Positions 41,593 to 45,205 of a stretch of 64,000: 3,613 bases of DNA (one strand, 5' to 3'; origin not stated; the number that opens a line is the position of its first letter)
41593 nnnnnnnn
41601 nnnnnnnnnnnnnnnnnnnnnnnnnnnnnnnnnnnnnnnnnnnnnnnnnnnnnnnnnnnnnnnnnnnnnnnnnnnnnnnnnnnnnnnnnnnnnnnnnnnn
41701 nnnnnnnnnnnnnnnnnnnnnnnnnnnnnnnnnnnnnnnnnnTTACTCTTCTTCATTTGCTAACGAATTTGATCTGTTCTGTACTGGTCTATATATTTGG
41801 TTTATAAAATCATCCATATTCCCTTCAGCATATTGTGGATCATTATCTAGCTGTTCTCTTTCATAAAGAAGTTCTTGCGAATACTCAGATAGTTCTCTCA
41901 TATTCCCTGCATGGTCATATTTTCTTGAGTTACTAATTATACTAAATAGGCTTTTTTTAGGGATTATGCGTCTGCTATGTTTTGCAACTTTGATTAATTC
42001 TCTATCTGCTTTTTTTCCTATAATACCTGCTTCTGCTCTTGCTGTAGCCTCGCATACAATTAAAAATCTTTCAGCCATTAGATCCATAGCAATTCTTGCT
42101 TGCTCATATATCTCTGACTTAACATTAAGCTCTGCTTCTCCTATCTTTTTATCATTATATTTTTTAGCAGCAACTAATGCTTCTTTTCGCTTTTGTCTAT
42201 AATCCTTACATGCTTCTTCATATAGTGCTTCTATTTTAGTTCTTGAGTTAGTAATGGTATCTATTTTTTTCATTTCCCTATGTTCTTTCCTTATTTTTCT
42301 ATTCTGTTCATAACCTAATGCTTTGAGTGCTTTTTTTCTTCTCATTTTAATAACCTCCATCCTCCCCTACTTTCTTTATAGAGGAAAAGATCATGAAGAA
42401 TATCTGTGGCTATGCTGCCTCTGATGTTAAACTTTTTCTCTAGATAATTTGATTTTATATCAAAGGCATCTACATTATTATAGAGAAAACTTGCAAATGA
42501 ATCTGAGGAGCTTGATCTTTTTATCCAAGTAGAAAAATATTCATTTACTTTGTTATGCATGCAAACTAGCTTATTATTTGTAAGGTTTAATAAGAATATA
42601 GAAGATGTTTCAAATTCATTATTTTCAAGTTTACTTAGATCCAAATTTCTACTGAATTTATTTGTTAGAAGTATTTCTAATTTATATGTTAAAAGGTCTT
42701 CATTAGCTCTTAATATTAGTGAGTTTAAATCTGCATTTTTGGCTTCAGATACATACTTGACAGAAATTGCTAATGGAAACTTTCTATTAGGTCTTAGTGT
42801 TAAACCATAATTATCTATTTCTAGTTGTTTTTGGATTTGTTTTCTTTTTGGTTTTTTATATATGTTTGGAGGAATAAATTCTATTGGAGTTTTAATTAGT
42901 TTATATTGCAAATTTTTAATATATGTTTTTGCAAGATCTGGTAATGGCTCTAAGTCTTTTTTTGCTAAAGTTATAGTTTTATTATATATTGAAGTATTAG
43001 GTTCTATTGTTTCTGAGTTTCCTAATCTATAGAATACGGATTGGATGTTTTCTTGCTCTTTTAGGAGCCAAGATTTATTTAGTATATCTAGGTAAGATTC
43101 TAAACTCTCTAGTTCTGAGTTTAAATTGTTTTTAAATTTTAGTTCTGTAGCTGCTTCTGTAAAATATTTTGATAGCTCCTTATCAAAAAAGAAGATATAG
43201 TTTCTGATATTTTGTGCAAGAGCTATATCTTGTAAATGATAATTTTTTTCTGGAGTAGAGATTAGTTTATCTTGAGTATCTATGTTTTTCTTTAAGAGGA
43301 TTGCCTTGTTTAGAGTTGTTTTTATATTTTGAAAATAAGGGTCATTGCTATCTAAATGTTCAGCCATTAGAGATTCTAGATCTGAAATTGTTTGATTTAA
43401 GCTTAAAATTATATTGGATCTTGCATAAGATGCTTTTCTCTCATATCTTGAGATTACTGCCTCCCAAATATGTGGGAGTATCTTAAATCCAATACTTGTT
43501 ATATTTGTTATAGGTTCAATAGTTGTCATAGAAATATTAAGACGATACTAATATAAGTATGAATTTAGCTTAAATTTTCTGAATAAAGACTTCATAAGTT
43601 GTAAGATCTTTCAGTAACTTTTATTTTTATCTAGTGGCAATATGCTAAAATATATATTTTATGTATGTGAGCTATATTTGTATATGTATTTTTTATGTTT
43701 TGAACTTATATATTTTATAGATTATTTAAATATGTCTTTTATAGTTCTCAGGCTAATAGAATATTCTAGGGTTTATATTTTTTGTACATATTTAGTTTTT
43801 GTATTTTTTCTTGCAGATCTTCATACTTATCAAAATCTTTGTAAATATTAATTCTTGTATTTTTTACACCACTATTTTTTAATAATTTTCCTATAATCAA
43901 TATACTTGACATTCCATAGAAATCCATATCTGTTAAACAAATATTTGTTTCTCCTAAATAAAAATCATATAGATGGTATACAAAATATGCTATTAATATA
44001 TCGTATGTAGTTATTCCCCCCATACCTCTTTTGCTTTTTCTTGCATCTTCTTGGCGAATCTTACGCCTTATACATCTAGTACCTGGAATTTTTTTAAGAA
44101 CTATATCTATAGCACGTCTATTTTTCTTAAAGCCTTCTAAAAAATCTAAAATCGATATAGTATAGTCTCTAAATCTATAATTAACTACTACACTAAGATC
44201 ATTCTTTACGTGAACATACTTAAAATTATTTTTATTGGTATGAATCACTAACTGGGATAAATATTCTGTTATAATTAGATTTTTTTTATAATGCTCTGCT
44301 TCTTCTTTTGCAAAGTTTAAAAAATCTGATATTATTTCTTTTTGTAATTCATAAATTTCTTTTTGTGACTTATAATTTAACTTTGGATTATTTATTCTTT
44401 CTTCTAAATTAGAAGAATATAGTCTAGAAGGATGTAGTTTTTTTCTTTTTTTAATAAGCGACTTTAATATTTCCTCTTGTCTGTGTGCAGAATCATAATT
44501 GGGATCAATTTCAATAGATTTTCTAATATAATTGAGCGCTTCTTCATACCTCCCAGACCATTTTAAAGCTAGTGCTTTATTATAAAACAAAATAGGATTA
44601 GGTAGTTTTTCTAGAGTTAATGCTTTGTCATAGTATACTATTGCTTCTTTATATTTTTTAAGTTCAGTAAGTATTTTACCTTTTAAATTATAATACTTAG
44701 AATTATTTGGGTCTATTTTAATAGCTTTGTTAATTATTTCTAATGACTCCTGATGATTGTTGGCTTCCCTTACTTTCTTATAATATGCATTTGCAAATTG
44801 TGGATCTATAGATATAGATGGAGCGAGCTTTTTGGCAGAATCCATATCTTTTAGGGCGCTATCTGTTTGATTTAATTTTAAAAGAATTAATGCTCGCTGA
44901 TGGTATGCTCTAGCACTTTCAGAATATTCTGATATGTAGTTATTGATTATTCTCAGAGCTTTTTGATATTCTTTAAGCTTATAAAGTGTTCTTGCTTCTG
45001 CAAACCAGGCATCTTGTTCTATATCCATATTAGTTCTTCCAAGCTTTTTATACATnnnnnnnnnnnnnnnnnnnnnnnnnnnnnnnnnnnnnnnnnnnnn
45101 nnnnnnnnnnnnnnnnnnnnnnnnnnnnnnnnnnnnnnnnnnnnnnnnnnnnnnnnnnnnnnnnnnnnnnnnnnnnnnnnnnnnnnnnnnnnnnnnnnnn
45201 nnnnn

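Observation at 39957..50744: Compact 8-gene operon: nucleotidyltransferase-domain protein, two TPR proteins, four unknowns and a Vps4-like MIT-AAA ATPase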

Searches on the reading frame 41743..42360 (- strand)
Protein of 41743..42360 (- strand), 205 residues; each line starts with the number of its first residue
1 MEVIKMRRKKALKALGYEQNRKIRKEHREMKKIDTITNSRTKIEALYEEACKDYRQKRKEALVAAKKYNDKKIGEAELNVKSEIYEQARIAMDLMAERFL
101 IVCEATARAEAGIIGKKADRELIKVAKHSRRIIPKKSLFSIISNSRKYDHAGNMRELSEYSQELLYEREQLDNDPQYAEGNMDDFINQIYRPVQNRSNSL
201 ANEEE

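Call 5: search_protein_families(library=pfam, max_evalue=0.1, proteins=[window:41743-42360:-])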
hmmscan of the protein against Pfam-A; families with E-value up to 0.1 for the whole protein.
window:41743-42360:- (205 aa): 0 families

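Call 6: search_protein_families(library=padloc, max_evalue=0.1, proteins=[window:41743-42360:-])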
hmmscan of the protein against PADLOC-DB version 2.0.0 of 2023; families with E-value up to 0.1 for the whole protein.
window:41743-42360:- (205 aa): 0 families

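Call 10: search_protein_families(library=ncbifam, max_evalue=0.1, proteins=[window:41743-42360:-])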
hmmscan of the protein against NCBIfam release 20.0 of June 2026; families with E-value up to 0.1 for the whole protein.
window:41743-42360:- (205 aa): 0 families

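Call 24: search_solved_structures(query=window:41743-42360:-, max_evalue=10, show_alignments=2)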
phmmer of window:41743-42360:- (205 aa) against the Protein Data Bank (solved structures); distinct sequences matched with E-value up to 10: 2.
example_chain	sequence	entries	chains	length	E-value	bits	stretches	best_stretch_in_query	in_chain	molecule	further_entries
2ltr_A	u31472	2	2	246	0.29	14.6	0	97-169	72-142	Protein RDE-4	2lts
7cch_A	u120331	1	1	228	0.94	12.9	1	131-198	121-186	AdeS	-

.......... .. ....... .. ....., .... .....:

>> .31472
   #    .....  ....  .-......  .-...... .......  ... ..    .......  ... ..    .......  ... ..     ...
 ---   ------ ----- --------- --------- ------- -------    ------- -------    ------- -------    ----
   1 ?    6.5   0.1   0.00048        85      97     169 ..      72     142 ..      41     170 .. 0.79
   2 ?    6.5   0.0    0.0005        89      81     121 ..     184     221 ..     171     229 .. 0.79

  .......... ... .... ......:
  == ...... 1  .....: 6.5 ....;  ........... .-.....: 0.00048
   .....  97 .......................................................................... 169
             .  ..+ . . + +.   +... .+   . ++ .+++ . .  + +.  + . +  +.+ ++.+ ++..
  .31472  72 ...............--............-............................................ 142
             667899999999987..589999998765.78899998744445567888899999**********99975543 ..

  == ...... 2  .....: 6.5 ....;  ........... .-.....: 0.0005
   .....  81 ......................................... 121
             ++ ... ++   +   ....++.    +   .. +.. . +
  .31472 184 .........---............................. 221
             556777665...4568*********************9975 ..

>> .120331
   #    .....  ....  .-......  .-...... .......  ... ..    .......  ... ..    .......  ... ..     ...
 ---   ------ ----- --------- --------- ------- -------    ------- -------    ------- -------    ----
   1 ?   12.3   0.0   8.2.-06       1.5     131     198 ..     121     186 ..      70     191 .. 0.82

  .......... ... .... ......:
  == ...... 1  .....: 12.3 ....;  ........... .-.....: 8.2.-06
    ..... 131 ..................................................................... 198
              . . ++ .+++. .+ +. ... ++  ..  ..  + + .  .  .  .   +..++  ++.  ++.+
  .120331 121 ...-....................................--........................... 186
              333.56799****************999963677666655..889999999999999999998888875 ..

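Call 33: search_protein_families(library=pfam, max_evalue=10, proteins=[window:41743-42360:-])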
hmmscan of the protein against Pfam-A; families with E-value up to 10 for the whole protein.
window:41743-42360:- (205 aa): 0 families

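Call 43: search_protein_families(library=phrogs, max_evalue=0.01, proteins=[window:41743-42360:-])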
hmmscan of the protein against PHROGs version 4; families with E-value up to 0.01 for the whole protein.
window:41743-42360:- (205 aa): 0 families

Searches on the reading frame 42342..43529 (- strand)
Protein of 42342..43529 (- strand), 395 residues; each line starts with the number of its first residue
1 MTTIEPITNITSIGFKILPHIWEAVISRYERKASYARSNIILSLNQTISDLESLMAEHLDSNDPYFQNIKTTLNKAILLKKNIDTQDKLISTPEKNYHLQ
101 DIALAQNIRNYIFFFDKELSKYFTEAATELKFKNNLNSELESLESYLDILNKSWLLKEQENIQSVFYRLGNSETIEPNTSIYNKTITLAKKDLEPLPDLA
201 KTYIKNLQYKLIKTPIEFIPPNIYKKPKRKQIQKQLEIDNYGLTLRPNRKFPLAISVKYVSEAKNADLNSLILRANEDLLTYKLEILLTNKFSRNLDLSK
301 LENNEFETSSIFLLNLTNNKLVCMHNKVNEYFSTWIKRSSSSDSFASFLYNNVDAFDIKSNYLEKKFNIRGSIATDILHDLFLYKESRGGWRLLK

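Call 5: search_protein_families(library=pfam, max_evalue=0.1, proteins=[window:42342-43529:-])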
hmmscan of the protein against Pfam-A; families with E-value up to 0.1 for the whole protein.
window:42342-43529:- (395 aa): 0 families

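Call 6: search_protein_families(library=padloc, max_evalue=0.1, proteins=[window:42342-43529:-])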
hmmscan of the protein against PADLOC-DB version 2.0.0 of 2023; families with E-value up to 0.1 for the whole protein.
window:42342-43529:- (395 aa): 2 families
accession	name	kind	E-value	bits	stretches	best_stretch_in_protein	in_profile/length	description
PDLC01480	Cas5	-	0.0064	14.5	1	198-295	46-138/178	CAS-I-B; effector_G5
PDLC02093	Cas5b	-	0.016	13.4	1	201-286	47-128/177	-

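Call 10: search_protein_families(library=ncbifam, max_evalue=0.1, proteins=[window:42342-43529:-])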
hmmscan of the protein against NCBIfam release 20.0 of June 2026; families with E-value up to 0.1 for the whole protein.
window:42342-43529:- (395 aa): 1 family
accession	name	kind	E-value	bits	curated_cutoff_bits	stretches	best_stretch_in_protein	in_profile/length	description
TIGR04457.1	lipo_LenA_lepto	equivalog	0.072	12.5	50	0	317-365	147-195/224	lipoprotein LenA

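Call 43: search_protein_families(library=phrogs, max_evalue=0.01, proteins=[window:42342-43529:-])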
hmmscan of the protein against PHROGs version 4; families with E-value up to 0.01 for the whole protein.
window:42342-43529:- (395 aa): 0 families

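Call 47: list_cluster_members(proteins=[window:42342-43529:-, window:39957-40478:-, window:47774-48760:-, window:43766-45055:-, window:41743-42345:-, window:39620-39904:-, window:50983-51567:-])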
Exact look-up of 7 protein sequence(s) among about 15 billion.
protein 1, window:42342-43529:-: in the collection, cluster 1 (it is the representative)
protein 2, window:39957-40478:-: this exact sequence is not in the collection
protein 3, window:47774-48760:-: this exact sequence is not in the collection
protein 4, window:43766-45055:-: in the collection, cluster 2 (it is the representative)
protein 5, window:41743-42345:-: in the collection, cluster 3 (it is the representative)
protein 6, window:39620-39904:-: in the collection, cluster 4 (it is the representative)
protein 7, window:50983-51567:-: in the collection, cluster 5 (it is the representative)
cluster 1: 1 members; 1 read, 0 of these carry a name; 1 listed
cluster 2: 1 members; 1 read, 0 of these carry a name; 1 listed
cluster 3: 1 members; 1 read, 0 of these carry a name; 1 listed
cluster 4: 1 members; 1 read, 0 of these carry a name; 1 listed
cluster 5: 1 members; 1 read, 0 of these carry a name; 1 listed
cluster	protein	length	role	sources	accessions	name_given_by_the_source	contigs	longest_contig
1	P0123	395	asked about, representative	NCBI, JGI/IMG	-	-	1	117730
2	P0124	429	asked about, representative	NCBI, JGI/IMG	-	-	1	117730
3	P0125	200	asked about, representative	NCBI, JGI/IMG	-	-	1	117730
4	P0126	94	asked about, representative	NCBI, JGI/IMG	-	-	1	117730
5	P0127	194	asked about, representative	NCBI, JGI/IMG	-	-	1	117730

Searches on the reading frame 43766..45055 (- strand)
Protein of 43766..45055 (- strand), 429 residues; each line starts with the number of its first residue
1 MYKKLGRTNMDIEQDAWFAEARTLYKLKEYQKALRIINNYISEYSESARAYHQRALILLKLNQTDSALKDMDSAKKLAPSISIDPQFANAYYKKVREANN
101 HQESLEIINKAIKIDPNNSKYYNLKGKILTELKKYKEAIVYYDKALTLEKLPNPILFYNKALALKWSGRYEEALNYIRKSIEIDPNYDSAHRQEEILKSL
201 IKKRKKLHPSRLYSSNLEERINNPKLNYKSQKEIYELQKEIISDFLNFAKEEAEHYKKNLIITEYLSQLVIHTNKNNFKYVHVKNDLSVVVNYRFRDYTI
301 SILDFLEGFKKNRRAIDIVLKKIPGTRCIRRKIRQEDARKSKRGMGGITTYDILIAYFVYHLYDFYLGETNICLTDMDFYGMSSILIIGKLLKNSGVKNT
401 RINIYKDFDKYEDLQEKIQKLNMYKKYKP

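Call 5: search_protein_families(library=pfam, max_evalue=0.1, proteins=[window:43766-45055:-])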
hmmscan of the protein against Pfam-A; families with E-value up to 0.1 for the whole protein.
window:43766-45055:- (429 aa): 29 families (the best 25 are shown)
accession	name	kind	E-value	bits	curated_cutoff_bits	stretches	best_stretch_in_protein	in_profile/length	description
PF07719.23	TPR_2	-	1.8e-24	84.2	27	4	156-187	3-34/34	Tetratricopeptide repeat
PF00515.34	TPR_1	-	4.9e-22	77.2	27.8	3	156-187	3-34/34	Tetratricopeptide repeat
PF13181.12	TPR_8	-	7.2e-17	60.5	25.7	3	120-149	2-31/34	Tetratricopeptide repeat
PF13431.12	TPR_17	-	5.7e-14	51.6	24.4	1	109-139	3-33/34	Tetratricopeptide repeat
PF13428.12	TPR_14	-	5.9e-13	48.5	23.5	1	15-55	2-42/44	Tetratricopeptide repeat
PF13424.12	TPR_12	-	7.6e-13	48.9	30.1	3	28-69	24-66/77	Tetratricopeptide repeat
PF14559.12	TPR_19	-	1e-10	42.2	25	1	130-187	2-58/68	Tetratricopeptide repeat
PF12895.13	ANAPC3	-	2.5e-10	40.9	27.2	2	95-144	33-81/82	Anaphase-promoting complex, cyclosome, subunit 3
PF13432.12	TPR_16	-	6.4e-10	39.7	32.7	2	18-79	1-62/65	Tetratricopeptide repeat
PF13414.12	TPR_11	-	2.6e-09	37.1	26.8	2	126-163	1-37/42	TPR repeat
PF13371.12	TPR_9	-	1.9e-08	34.6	35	1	28-79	9-60/73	Tetratricopeptide repeat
PF13374.12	TPR_10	-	1.2e-07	32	27.5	0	159-183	7-31/42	Tetratricopeptide repeat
PF25063.1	ARM_TT21_C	-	4.4e-06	27.2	35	1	28-190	35-200/209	Tetratricopeptide repeat protein 21 C-terminal ARM domain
PF25575.1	TPR_BSK1_C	-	5.2e-06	26.8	42.2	1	25-82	53-111/118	Serine/threonine-protein kinase BSK1-like, TPR repeats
PF13174.12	TPR_6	-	5.3e-06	27.2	26.3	0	15-47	1-33/33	Tetratricopeptide repeat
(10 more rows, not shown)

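Call 6: search_protein_families(library=padloc, max_evalue=0.1, proteins=[window:43766-45055:-])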
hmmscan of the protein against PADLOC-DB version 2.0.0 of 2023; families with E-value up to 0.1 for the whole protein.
window:43766-45055:- (429 aa): 1 family
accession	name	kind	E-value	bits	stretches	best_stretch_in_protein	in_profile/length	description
PDLC01104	Cas9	-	0.06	11.3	1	37-291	65-117/174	Cas9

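Call 10: search_protein_families(library=ncbifam, max_evalue=0.1, proteins=[window:43766-45055:-])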
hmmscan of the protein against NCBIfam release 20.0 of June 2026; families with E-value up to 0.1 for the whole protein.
window:43766-45055:- (429 aa): 21 families
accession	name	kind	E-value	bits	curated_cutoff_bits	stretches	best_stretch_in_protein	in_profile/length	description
NF040959.1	MamA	equivalog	9.6e-17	61.1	200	2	98-193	84-178/204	magnetosome protein MamA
TIGR02917.1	PEP_TPR_lipo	equivalog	3.2e-12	45.2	312.2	1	21-192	97-265/899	XrtA/PEP-CTERM system TPR-repeat protein PrsT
TIGR02521.1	type_IV_pilW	equivalog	4e-11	42.9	154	1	45-199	28-180/234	type IV pilus biogenesis/stability protein PilW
TIGR02552.1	LcrH_SycD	equivalog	3.2e-10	39.8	104.8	2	112-188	45-120/136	SycD/LcrH family type III secretion system chaperone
TIGR00990.1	3a0801s09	subfamily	3.5e-10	39.2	757.25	1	26-191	377-545/615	mitochondrial import receptor subunit TOM70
NF047481.1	lipo_LIC12587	subfamily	1.1e-08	34.8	200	1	100-205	35-145/213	LIC12587 family lipoprotein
NF033762.1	social_mot_Tgl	equivalog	1.1e-07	31.5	225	1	97-148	43-95/252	social motility TPR repeat lipoprotein Tgl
NF041522.1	TPR_sll0314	equivalog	1.8e-06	27.4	225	2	96-147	191-249/275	Sll0314/Alr1548 family TPR repeat-containing protein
NF033920.0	C39_PA2778_fam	equivalog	2.4e-06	27.1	150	1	15-79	191-255/255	PA2778 family cysteine peptidase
NF047558.1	TPR_END_plus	domain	2.7e-06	27.2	32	1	157-200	2-45/56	TPR end-of-group domain-containing protein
NF009037.0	PRK12370.1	equivalog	2.9e-05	22.6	589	1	103-189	322-407/553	HilA/EilA family virulence transcriptional regulator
TIGR03939.1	PGA_TPR_OMP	equivalog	3.4e-05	22.3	366.65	1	9-135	81-204/800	poly-beta-1,6 N-acetyl-D-glucosamine export porin PgaA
NF008391.2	PRK11189.1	equivalog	8.6e-05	22.2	250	1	109-185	89-164/297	lipoprotein NlpI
NF052415.1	T3SS_chap_SctY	equivalog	0.00033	21.1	70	0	32-90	24-82/106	type III secretion apparatus assembly chaperone SctY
NF038257.2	exopoly_VpsP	subfamily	0.0012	18.5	125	1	98-135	47-83/213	VpsP family polysaccharide biosynthesis protein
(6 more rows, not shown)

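Call 43: search_protein_families(library=phrogs, max_evalue=0.01, proteins=[window:43766-45055:-])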
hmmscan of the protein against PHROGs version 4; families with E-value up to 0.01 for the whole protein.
window:43766-45055:- (429 aa): 1 family
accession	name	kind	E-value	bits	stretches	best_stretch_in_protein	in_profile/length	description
phrog_7590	-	unknown function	9.9e-11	42.8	1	86-196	53-165/234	-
